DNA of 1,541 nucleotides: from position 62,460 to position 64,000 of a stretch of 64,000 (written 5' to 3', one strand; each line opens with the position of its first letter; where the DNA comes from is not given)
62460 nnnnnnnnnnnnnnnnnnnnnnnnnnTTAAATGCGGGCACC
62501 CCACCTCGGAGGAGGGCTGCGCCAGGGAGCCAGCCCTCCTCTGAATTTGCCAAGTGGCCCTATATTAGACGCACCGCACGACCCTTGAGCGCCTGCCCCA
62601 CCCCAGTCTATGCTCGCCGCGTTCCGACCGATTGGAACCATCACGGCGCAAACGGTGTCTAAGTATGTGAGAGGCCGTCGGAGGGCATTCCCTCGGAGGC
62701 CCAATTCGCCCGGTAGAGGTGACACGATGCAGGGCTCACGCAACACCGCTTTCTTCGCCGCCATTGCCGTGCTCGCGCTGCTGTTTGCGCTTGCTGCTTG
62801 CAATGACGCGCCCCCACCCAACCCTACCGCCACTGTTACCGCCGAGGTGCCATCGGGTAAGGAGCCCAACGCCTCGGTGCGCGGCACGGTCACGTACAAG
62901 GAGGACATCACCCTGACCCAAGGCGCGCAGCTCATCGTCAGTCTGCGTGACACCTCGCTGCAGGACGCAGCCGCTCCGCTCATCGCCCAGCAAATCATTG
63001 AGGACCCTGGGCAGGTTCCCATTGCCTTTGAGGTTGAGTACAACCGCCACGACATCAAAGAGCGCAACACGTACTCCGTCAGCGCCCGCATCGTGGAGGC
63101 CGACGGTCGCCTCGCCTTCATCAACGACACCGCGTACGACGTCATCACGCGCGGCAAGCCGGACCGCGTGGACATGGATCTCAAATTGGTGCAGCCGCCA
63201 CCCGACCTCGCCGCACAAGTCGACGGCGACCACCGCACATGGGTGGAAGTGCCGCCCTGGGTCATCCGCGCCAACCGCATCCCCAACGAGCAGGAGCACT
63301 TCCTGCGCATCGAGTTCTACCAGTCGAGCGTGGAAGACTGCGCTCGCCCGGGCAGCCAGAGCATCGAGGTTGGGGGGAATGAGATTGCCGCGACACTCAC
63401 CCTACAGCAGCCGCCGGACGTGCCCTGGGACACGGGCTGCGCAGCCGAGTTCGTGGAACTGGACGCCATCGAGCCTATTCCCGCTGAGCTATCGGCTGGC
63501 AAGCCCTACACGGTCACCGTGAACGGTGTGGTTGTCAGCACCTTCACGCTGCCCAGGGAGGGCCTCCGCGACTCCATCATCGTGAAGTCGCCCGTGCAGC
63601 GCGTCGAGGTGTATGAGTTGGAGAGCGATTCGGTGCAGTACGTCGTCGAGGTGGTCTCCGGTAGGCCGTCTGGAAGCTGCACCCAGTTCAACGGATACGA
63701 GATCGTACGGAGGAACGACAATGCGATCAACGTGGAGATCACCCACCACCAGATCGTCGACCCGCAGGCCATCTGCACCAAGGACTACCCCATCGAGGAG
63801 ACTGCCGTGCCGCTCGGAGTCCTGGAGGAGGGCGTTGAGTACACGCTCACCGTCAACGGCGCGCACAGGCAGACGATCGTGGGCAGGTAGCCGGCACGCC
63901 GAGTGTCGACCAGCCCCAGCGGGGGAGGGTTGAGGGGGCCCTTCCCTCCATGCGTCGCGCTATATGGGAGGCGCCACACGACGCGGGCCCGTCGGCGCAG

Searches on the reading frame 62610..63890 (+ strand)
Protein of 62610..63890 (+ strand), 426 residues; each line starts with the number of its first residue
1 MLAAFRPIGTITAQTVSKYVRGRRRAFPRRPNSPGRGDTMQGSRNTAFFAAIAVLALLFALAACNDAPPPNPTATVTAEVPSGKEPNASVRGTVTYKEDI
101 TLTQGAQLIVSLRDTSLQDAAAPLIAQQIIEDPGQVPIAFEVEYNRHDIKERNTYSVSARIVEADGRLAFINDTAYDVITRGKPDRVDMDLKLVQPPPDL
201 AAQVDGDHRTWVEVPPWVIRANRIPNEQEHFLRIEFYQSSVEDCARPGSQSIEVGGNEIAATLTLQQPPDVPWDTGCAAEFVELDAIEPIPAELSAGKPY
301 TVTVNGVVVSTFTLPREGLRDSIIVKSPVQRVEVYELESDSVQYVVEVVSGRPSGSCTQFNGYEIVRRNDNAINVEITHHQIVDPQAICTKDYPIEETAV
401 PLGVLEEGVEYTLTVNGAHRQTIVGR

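Call 42: search_protein_families(library=pfam, proteins=[window:62610-63890:+], max_evalue=0.001)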
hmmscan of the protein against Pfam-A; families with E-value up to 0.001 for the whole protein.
window:62610-63890:+ (426 aa): 1 family
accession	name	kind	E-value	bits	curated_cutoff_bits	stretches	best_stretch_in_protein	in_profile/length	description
PF09619.16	YscW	-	1.9e-30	105.8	22.6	1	86-191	2-107/107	Type III secretion system lipoprotein chaperone (YscW)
